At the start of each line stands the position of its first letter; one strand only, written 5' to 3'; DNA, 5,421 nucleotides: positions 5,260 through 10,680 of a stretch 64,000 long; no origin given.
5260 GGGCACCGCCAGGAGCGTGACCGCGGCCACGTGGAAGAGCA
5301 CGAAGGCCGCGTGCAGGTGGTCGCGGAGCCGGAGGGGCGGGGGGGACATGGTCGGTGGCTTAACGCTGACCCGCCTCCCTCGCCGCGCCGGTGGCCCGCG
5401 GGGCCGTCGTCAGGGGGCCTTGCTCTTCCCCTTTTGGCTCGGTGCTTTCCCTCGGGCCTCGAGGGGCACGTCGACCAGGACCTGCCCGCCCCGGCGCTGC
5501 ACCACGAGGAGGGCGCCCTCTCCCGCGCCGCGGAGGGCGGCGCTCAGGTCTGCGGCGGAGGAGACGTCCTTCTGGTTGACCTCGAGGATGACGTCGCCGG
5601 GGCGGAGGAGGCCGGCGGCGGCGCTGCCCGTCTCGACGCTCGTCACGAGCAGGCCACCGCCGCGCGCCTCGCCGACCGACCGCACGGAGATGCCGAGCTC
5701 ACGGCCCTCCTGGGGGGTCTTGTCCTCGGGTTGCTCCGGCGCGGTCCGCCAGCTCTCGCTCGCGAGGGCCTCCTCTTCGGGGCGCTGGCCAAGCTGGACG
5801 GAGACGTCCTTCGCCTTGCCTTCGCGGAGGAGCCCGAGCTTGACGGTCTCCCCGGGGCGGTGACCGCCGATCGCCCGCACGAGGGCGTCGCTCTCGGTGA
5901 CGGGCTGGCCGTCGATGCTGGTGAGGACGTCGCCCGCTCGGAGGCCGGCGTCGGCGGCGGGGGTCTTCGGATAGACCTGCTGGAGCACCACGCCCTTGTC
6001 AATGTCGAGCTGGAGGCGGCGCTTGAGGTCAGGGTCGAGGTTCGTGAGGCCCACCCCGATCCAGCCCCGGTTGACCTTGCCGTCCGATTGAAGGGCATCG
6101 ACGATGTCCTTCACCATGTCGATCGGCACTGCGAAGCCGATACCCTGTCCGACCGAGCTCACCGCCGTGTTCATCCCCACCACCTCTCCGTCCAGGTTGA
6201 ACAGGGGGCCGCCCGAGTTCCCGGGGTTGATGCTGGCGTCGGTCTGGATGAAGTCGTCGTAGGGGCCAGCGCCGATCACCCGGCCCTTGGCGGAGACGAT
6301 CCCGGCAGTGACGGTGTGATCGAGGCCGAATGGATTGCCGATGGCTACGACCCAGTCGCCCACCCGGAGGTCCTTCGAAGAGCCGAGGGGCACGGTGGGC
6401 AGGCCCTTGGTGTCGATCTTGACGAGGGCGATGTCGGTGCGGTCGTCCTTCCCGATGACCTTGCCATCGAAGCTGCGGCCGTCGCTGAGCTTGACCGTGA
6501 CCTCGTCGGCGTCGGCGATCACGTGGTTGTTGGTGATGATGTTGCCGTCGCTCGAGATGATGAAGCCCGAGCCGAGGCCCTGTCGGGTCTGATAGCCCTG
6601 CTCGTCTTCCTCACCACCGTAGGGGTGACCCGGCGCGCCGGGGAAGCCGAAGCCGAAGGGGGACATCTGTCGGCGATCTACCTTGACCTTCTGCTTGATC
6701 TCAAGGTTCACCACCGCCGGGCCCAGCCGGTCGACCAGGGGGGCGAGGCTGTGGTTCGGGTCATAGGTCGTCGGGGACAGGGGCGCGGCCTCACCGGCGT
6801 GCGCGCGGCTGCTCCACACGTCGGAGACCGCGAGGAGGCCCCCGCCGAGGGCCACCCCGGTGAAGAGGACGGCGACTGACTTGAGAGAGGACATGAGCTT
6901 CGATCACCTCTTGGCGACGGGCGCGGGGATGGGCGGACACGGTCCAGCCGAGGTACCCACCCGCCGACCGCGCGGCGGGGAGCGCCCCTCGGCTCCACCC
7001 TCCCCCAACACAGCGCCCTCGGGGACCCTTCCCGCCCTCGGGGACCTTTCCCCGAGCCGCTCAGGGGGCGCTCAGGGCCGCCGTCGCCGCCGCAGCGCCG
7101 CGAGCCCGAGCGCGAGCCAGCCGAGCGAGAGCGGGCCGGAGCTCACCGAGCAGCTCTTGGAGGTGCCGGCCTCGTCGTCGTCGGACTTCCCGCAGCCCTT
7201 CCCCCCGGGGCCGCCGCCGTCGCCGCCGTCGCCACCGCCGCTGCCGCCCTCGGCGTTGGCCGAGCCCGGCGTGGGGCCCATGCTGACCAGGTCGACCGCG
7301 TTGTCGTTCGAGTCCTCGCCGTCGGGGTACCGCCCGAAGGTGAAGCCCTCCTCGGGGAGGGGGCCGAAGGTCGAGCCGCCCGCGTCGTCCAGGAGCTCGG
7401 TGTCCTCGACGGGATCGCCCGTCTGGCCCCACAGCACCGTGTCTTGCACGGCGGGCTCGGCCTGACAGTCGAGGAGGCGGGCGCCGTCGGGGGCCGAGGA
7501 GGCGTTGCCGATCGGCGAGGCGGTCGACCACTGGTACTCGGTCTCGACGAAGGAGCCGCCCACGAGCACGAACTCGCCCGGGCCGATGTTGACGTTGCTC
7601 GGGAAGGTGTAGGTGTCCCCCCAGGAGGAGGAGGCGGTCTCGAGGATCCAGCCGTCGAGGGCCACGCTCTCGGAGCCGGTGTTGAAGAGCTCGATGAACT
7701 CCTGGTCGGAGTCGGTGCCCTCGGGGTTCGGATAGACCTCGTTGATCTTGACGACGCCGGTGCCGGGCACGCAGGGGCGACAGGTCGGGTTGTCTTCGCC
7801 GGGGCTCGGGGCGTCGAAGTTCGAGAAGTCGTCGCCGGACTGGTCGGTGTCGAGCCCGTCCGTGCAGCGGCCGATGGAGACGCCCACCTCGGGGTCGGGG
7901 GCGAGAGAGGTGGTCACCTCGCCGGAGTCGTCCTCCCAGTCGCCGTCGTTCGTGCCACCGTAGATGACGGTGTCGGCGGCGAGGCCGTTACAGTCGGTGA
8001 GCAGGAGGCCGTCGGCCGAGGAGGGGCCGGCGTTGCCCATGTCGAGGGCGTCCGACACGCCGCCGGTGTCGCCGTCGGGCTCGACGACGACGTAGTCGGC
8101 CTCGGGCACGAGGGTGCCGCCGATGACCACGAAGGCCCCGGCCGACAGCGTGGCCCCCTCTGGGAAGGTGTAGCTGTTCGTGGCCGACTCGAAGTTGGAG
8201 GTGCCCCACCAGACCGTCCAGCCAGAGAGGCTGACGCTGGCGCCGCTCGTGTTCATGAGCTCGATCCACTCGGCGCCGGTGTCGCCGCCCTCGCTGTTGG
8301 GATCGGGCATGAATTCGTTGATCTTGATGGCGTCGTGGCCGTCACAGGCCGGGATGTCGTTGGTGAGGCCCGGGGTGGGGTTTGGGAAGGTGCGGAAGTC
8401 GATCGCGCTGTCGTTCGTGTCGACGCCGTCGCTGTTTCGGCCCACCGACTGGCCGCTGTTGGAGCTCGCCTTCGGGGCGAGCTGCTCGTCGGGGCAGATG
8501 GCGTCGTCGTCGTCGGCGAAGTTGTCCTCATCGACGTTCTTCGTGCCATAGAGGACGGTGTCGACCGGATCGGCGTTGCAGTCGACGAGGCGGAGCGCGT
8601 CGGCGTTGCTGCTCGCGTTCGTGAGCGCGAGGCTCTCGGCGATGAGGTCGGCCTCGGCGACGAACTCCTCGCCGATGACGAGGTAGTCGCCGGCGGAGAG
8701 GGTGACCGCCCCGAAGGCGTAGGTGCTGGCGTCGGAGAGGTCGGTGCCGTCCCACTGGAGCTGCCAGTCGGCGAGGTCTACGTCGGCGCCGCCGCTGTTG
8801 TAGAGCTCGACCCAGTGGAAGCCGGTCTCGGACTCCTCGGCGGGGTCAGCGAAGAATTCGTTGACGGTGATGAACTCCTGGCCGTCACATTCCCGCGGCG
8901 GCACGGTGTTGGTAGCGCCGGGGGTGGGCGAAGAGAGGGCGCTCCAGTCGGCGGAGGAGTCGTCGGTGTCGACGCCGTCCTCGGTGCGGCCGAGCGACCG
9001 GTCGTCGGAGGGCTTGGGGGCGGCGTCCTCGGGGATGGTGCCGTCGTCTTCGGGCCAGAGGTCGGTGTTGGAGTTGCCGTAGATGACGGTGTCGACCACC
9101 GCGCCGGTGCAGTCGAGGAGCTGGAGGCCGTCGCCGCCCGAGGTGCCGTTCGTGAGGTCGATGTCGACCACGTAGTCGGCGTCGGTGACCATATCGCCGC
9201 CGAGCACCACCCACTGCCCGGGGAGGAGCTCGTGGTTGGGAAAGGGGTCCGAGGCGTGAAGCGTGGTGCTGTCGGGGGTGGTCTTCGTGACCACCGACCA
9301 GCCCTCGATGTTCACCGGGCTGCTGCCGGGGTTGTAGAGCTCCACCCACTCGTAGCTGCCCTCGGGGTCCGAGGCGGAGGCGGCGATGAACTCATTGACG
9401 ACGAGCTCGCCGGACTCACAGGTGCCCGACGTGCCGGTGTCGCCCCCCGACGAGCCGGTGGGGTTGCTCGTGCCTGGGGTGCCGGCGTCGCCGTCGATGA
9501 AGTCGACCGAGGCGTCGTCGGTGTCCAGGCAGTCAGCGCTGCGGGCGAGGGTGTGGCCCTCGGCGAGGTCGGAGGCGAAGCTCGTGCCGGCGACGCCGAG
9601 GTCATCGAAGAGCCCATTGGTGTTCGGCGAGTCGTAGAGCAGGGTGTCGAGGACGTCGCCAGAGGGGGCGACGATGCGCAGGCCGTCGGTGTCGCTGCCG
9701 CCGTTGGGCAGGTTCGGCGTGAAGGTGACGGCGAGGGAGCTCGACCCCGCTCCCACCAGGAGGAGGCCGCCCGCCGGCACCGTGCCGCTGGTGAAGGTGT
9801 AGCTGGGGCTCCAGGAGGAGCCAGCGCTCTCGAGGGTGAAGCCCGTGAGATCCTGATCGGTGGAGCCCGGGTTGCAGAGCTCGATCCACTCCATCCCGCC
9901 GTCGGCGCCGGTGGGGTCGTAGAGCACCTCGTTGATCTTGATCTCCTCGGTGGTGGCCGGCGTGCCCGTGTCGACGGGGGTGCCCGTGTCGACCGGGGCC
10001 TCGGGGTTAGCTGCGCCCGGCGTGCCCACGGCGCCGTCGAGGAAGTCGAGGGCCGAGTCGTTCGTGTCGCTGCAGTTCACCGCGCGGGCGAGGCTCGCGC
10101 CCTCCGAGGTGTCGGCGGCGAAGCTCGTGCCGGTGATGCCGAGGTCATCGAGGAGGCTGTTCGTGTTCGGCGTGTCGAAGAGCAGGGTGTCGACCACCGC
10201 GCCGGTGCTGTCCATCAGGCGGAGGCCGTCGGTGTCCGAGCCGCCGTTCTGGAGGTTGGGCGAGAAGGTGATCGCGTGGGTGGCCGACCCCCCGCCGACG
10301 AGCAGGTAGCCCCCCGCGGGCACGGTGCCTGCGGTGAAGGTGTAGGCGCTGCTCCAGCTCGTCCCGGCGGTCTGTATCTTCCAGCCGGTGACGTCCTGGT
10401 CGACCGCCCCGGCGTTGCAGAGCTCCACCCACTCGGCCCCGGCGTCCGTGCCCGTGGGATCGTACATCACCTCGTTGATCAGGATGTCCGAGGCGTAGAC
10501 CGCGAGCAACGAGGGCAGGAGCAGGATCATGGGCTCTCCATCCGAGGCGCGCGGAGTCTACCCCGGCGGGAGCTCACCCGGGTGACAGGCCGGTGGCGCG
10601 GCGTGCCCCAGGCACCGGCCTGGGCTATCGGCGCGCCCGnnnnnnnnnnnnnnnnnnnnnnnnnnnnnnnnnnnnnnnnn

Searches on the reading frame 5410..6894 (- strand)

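Call 61: search_protein_families(library=ncbifam, proteins=[window:5410-6894:-], max_evalue=0.00001)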
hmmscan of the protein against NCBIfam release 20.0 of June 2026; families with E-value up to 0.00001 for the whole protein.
window:5410-6894:- (494 aa): 20 families
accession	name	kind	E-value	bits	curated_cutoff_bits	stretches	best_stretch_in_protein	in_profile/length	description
TIGR02037.1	degP_htrA_DO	subfamily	1.3e-135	452.7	416.2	1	49-473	2-431/434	Do family serine endopeptidase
NF041521.1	HhoA_HhoB_HtrA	equivalog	5.8e-105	351.3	450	1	51-370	4-333/335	HhoA/HhoB/HtrA family serine endopeptidase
NF008189.1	PRK10942.1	equivalog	3.5e-95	319.2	720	1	10-467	7-467/477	serine endoprotease DegP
NF007526.1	PRK10139.1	equivalog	1.2e-91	307.7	756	1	29-456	21-435/456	serine endoprotease DegQ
TIGR02038.1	protease_degS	equivalog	2.3e-83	280.2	422.95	1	104-370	76-348/351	outer membrane-stress sensor serine endopeptidase DegS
NF047968.1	SerProtHtrA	equivalog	1.8e-80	271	470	1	101-368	82-357/357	serine protease HtrA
NF008147.1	PRK10898.1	equivalog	2.1e-73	247.5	408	1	102-368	74-347/352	outer membrane-stress sensor serine endopeptidase DegS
NF040960.1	MamE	equivalog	5.3e-65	220.2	800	2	103-265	119-290/659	magnetosome formation protease MamE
NF053637.1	SerProtHtrAspr2045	equivalog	2.2e-54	184.9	650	1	101-370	98-388/394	serine protease HtrA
NF050055.1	SerProtHtrAMycob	equivalog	1.8e-53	182.2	800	1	104-366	225-496/502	serine protease HtrA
NF033740.0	MarP_fam_protase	equivalog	2.5e-25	89.3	250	1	105-270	210-379/390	MarP family serine protease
NF040961.1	MamO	equivalog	3e-17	62.2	800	1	105-262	97-261/648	magnetosome protein MamO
NF041199.1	trx7_PDZ_seleno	equivalog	4.4e-17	62.1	300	1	294-384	197-285/390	Trx7/PDZ domain-containing (seleno)protein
NF040965.1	MamP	equivalog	2.1e-12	47.3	300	1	277-366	112-200/290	magnetosome magnetite formation protein MamP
TIGR00225.1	prc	subfamily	1.1e-09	37.8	218.6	1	300-369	62-132/335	C-terminal processing peptidase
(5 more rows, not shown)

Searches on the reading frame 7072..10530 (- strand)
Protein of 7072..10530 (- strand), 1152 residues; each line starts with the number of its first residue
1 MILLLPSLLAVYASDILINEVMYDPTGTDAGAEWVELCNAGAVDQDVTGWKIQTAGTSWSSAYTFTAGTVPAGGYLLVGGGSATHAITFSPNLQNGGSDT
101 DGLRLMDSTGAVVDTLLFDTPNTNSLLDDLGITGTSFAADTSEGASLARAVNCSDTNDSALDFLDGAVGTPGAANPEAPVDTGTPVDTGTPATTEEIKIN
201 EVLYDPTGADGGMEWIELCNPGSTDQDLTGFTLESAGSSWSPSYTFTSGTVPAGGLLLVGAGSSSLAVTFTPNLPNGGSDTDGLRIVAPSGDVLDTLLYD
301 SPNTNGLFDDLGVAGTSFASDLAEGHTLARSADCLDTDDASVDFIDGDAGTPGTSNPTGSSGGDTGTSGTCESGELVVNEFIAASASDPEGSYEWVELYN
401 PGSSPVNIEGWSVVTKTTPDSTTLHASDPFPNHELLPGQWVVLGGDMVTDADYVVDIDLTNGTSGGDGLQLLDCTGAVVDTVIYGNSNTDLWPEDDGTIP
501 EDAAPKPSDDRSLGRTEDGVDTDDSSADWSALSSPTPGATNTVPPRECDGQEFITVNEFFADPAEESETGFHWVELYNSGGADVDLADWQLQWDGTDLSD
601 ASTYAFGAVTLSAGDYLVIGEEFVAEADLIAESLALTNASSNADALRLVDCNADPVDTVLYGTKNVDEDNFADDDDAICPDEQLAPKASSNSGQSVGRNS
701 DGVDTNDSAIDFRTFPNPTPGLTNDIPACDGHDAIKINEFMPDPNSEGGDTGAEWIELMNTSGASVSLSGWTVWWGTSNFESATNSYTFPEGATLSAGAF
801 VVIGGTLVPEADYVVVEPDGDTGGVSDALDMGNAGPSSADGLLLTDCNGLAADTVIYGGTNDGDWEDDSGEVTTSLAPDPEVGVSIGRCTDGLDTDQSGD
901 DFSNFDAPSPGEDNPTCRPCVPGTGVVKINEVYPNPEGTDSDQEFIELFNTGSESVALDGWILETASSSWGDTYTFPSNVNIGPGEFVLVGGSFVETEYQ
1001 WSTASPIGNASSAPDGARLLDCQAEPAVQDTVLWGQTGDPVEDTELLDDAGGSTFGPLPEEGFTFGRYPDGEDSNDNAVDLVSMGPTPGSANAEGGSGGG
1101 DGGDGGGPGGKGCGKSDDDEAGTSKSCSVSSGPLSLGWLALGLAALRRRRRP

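Call 61: search_protein_families(library=ncbifam, proteins=[window:7072-10530:-], max_evalue=0.00001)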
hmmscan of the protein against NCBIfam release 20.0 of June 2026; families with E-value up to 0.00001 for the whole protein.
window:7072-10530:- (1152 aa): 0 families

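Call 64: search_protein_families(library=pfam, proteins=[window:7072-10530:-], max_evalue=0.01)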
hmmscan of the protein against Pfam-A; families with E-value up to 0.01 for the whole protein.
window:7072-10530:- (1152 aa): 1 family
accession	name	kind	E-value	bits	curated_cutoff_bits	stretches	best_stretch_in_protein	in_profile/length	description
PF00932.25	LTD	-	5.8e-98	323.1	34.3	6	14-116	6-105/109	Lamin Tail Domain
